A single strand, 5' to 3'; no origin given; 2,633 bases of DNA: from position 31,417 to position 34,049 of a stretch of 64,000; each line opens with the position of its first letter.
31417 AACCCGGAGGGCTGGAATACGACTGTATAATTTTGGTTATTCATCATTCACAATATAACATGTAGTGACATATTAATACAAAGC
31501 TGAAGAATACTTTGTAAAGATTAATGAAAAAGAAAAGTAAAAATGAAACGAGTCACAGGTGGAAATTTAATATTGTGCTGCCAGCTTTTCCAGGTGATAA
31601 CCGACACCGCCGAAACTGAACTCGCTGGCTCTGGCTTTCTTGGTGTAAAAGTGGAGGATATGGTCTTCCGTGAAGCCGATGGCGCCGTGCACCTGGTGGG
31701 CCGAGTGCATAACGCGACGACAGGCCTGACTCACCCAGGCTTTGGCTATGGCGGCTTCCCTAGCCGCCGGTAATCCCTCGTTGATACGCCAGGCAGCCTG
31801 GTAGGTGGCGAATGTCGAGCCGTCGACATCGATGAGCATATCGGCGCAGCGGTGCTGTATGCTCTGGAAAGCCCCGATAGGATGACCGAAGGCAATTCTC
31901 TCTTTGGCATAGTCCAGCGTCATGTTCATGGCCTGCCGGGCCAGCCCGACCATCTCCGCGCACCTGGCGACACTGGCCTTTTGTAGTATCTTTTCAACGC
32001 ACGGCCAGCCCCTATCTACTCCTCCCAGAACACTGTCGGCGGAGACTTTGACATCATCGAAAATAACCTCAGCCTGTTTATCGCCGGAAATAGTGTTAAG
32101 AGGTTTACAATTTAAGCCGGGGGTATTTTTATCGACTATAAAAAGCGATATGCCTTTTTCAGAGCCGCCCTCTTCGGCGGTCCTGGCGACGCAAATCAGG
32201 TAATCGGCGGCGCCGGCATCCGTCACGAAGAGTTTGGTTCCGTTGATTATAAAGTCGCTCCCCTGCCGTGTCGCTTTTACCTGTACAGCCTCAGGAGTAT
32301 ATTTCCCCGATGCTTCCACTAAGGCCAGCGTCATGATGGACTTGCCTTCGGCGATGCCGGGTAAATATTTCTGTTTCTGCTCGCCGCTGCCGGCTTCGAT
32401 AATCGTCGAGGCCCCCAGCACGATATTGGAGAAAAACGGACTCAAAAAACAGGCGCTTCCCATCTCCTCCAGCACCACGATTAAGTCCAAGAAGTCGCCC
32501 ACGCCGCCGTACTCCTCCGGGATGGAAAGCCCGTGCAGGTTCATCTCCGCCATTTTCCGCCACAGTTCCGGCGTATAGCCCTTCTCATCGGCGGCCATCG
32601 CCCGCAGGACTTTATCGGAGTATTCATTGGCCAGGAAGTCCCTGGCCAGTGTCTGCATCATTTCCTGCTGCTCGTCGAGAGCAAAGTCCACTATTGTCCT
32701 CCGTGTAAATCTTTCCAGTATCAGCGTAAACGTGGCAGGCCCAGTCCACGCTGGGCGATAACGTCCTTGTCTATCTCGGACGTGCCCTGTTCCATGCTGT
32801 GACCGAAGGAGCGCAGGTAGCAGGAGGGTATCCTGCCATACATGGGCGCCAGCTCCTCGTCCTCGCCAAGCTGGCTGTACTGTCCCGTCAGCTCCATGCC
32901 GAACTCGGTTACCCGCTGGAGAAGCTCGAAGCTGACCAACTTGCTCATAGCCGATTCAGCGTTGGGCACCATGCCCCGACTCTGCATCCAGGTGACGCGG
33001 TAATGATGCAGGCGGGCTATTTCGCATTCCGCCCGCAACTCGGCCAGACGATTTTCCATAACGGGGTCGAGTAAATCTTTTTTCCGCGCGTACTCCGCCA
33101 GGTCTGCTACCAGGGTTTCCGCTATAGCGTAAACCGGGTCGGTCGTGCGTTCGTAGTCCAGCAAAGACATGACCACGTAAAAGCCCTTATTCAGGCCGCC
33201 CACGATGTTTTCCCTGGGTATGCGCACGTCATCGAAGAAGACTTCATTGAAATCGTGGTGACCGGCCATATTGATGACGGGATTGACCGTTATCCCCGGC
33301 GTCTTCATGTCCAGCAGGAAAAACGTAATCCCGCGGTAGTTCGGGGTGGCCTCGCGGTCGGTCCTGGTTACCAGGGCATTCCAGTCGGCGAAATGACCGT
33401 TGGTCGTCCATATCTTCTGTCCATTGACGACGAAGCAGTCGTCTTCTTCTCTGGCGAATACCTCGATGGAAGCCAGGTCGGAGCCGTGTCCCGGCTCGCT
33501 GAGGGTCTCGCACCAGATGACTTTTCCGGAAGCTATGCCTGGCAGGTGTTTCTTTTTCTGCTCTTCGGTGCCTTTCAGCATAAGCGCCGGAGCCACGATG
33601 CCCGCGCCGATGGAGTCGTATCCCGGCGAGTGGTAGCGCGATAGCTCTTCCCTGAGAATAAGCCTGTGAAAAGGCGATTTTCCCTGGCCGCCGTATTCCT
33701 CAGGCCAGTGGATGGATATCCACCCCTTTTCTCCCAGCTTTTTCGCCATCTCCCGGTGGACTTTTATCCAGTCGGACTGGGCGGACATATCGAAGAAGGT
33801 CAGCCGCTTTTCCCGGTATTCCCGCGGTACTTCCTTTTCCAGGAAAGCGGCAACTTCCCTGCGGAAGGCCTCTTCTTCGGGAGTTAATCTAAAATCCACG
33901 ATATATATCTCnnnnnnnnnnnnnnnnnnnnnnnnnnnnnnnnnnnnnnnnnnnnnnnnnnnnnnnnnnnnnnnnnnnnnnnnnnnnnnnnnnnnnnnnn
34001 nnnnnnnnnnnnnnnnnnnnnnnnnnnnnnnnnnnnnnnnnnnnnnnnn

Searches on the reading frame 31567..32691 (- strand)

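Call 3: search_protein_families(library=pfam, proteins=[window:31567-32691:-])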
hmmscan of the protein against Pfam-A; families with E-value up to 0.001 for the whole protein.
window:31567-32691:- (374 aa): 5 families
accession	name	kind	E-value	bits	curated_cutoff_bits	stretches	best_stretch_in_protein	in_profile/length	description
PF00441.29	Acyl-CoA_dh_1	-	1.1e-30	107.2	22.4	1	226-372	1-147/150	Acyl-CoA dehydrogenase, C-terminal domain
PF02771.21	Acyl-CoA_dh_N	-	2e-26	93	22.9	1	7-117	2-113/113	Acyl-CoA dehydrogenase, N-terminal domain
PF02770.24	Acyl-CoA_dh_M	-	8e-16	58.4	33.3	1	123-214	3-97/97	Acyl-CoA dehydrogenase, middle domain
PF08028.16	Acyl-CoA_dh_2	-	1.2e-10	42.3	22.7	1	244-346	4-116/134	Acyl-CoA dehydrogenase, C-terminal domain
PF21343.2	ACAD9-ACADV_C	-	0.0001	23.1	27.8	1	266-336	26-97/120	ACAD9/ACADV, C-terminal domain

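Call 67: search_protein_families(library=ncbifam, proteins=[window:31567-32691:-], max_evalue=0.001)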
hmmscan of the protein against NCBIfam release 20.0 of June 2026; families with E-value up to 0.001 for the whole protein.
window:31567-32691:- (374 aa): 21 families
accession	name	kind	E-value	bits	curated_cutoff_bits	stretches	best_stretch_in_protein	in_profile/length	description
NF042972.1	AcrlCoAredClosAcrC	equivalog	1.4e-70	237.9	640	1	1-358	1-360/378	acryloyl-CoA reductase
TIGR03203.1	pimD_small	equivalog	3.3e-64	217.3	652.7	1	2-372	1-374/378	pimeloyl-CoA dehydrogenase small subunit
NF008997.0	PRK12341.1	equivalog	9e-60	202.7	537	1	1-360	1-362/382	acyl-CoA dehydrogenase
NF045652.1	ProlPCPDhRedW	equivalog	5.2e-51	173.6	650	1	13-343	8-343/376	L-prolyl-[peptidyl-carrier protein] dehydrogenase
NF053553.1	prodigi_MBC_PigA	equivalog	3.6e-50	171.2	500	1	1-343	1-348/381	prodigiosin MBC biosynthesis dehydrogenase PigA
NF042439.1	SulpropCoADesulf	equivalog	3.8e-48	164.1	600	1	26-355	9-351/379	3-sulfinopropanoyl-CoA desulfinase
NF002885.1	PRK03354.1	equivalog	3.2e-46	158.1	540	1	1-359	1-358/378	crotonobetainyl-CoA dehydrogenase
NF045552.1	GlutCoADH_Des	equivalog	5.1e-45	154.3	470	1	1-349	1-355/387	glutaryl-CoA dehydrogenase Acd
NF043006.1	CyhCrbnylCoADH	equivalog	1.9e-44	152.2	650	1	33-347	29-348/380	cyclohexane-1-carbonyl-CoA dehydrogenase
NF058590.1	AcCoDHFadEBacil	equivalog_domain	9e-43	146.6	600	1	5-310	21-327/586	acyl-CoA dehydrogenase FadE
TIGR03207.1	cyc_hxne_CoA_dh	equivalog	7.6e-41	140.1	575.35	1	39-345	33-343/372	cyclohexanecarboxyl-CoA dehydrogenase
NF050027.1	acylCoADhIpdE2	equivalog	7.9e-36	124.1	450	2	235-372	176-308/311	acyl-CoA dehydrogenase IpdE2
TIGR03204.1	pimC_large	equivalog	1.5e-27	96.6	623.85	1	16-289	19-291/395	pimeloyl-CoA dehydrogenase large subunit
NF052270.1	Staph_DH_FadE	equivalog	6.2e-24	84.5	600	1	92-350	112-370/400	acyl-CoA dehydrogenase FadE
NF049984.1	Rv1679_FadE16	equivalog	8.5e-20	71.3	600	1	42-356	28-347/371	Rv1679 family acyl-CoA dehydrogenase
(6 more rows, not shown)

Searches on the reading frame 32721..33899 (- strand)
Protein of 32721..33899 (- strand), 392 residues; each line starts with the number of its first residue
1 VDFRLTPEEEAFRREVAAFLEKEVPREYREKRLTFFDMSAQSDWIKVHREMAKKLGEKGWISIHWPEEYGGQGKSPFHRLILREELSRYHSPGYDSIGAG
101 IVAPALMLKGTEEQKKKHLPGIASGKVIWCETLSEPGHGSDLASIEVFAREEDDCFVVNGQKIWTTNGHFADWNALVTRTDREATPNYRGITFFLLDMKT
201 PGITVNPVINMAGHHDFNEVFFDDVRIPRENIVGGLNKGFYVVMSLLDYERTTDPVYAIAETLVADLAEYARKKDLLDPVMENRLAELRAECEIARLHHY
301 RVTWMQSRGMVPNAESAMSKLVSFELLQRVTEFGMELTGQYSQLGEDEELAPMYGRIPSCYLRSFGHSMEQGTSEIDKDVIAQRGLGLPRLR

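Call 3: search_protein_families(library=pfam, proteins=[window:32721-33899:-])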
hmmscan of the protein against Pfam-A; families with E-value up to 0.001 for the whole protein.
window:32721-33899:- (392 aa): 3 families
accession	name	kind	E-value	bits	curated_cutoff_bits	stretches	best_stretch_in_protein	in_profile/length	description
PF02771.21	Acyl-CoA_dh_N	-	6.9e-23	81.6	22.9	1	6-126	1-113/113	Acyl-CoA dehydrogenase, N-terminal domain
PF02770.24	Acyl-CoA_dh_M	-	5.9e-20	71.7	33.3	1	130-225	1-97/97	Acyl-CoA dehydrogenase, middle domain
PF00441.29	Acyl-CoA_dh_1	-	1.1e-17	65.1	22.4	1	237-385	1-149/150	Acyl-CoA dehydrogenase, C-terminal domain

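Call 67: search_protein_families(library=ncbifam, proteins=[window:32721-33899:-], max_evalue=0.001)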
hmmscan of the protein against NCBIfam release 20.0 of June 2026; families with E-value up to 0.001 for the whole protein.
window:32721-33899:- (392 aa): 19 families
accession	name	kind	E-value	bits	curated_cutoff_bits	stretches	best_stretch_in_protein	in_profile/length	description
TIGR03204.1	pimC_large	equivalog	3.5e-66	223.7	623.85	1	2-388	1-395/395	pimeloyl-CoA dehydrogenase large subunit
NF042972.1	AcrlCoAredClosAcrC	equivalog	2.3e-42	145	640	1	1-383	1-374/378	acryloyl-CoA reductase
NF045552.1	GlutCoADH_Des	equivalog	1.3e-38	133.2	470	1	1-388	1-382/387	glutaryl-CoA dehydrogenase Acd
NF043006.1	CyhCrbnylCoADH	equivalog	5.3e-34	117.8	650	1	46-282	35-275/380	cyclohexane-1-carbonyl-CoA dehydrogenase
NF008997.0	PRK12341.1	equivalog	1.3e-31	110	537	1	1-329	1-328/382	acyl-CoA dehydrogenase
NF053553.1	prodigi_MBC_PigA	equivalog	3.6e-30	105.3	500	1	1-384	1-378/381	prodigiosin MBC biosynthesis dehydrogenase PigA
NF045652.1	ProlPCPDhRedW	equivalog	3.6e-30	105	650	1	43-344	28-341/376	L-prolyl-[peptidyl-carrier protein] dehydrogenase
TIGR03207.1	cyc_hxne_CoA_dh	equivalog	1.9e-29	102.5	575.35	1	46-335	32-330/372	cyclohexanecarboxyl-CoA dehydrogenase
NF058590.1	AcCoDHFadEBacil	equivalog_domain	4.5e-28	98.1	600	1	40-256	47-262/586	acyl-CoA dehydrogenase FadE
NF002885.1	PRK03354.1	equivalog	5.4e-26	91.5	540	1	1-345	1-341/378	crotonobetainyl-CoA dehydrogenase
NF042439.1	SulpropCoADesulf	equivalog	2.1e-20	72.8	600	1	49-351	27-343/379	3-sulfinopropanoyl-CoA desulfinase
NF052270.1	Staph_DH_FadE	equivalog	6.9e-15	54.7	600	1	98-344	109-360/400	acyl-CoA dehydrogenase FadE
NF007000.1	PRK09463.1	subfamily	5.8e-13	48.1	600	1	14-358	45-414/726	acyl-CoA dehydrogenase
TIGR03203.1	pimD_small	equivalog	2.3e-11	43.4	652.7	1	49-253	40-242/378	pimeloyl-CoA dehydrogenase small subunit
NF009586.0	PRK13026.1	subfamily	8.8e-09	34.2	608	1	42-176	104-249/777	acyl-CoA dehydrogenase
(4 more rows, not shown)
